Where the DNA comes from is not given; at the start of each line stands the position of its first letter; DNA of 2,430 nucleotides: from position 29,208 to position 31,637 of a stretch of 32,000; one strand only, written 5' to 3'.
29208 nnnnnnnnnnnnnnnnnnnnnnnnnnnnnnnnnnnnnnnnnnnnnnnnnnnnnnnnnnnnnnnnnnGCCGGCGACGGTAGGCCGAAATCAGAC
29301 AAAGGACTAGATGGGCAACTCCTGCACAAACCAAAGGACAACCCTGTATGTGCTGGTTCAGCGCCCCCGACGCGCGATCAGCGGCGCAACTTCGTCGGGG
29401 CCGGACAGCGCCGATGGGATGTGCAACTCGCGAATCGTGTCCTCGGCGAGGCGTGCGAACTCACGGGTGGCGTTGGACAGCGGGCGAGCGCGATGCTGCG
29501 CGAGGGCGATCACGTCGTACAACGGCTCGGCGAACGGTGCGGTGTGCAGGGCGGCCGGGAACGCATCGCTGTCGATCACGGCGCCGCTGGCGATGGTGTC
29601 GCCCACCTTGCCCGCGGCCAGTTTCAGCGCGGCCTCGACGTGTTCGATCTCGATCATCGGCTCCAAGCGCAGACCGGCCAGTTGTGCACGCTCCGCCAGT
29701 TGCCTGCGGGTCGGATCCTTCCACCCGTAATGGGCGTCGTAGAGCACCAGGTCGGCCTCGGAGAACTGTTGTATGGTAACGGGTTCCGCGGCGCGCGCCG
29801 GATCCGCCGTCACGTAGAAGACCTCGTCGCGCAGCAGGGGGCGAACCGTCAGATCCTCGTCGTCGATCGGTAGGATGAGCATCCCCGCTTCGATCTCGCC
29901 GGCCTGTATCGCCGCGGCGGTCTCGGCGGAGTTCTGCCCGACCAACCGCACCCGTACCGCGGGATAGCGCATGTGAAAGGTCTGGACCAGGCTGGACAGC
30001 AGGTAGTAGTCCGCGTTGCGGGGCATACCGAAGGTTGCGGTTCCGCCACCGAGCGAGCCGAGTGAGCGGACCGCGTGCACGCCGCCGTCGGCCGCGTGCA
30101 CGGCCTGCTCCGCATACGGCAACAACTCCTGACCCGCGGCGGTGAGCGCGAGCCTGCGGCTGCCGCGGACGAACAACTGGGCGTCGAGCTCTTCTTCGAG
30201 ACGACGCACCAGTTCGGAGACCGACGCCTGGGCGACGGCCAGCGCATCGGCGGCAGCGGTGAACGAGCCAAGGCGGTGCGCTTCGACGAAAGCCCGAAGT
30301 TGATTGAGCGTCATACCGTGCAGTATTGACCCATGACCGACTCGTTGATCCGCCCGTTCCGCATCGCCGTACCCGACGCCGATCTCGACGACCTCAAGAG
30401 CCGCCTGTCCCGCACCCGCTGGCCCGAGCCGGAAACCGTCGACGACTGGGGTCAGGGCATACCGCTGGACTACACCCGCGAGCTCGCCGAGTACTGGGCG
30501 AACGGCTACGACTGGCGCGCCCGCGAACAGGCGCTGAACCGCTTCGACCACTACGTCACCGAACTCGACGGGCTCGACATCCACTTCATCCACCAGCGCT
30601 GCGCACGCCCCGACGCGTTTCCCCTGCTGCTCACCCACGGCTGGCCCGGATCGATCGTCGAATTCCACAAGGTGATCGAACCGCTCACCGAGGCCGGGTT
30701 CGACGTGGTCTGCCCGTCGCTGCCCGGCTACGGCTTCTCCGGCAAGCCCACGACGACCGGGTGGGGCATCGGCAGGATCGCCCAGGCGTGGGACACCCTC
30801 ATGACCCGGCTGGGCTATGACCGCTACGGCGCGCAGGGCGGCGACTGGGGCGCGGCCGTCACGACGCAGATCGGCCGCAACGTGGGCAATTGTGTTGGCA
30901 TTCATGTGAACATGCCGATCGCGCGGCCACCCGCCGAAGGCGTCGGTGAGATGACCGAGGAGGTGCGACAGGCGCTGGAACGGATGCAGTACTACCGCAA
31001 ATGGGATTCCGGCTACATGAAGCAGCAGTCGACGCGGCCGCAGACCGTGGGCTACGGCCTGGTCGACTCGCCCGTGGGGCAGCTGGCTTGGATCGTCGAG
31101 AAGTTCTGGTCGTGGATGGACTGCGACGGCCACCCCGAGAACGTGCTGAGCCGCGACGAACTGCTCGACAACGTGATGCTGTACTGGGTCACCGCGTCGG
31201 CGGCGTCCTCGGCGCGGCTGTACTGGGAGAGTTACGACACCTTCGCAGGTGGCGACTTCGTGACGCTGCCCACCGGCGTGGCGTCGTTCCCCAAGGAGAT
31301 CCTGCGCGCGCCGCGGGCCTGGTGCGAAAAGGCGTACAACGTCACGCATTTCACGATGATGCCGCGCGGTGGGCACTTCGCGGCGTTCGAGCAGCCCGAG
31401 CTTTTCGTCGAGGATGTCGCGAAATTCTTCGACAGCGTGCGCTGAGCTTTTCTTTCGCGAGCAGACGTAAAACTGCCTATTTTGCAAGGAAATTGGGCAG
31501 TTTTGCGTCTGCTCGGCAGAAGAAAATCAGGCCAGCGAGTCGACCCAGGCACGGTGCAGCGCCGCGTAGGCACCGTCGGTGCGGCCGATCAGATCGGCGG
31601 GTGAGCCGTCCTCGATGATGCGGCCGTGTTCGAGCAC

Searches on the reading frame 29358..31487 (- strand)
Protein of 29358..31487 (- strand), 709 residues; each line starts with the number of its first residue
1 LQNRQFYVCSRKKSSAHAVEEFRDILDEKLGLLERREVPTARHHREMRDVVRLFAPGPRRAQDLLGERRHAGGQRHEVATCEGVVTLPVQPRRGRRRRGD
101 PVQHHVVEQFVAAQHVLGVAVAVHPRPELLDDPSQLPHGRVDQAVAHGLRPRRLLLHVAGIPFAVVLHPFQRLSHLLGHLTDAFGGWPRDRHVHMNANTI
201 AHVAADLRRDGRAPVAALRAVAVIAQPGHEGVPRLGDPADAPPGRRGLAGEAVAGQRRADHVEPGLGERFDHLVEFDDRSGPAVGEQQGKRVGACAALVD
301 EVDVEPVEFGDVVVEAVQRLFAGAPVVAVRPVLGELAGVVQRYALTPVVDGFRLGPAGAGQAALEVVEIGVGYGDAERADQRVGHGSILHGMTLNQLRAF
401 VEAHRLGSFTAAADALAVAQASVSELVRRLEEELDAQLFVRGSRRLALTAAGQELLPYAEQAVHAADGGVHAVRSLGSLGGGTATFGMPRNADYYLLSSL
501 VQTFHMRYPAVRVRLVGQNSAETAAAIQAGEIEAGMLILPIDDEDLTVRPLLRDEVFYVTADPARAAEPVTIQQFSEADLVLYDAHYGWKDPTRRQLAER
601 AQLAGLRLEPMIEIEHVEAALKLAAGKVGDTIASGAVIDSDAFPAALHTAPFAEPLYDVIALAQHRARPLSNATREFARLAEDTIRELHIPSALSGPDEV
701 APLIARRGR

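Call 66: search_protein_families(library=pfam, proteins=[window:29358-31487:-], max_evalue=0.00001)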
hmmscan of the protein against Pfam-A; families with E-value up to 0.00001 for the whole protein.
window:29358-31487:- (709 aa): 2 families
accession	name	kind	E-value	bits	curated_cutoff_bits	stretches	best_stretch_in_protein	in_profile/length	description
PF03466.25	LysR_substrate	-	1.1e-28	100.5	28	1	482-683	6-206/209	LysR substrate binding domain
PF00126.33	HTH_1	-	3e-19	69.2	26.6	1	394-453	1-60/60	Bacterial regulatory helix-turn-helix protein, lysR family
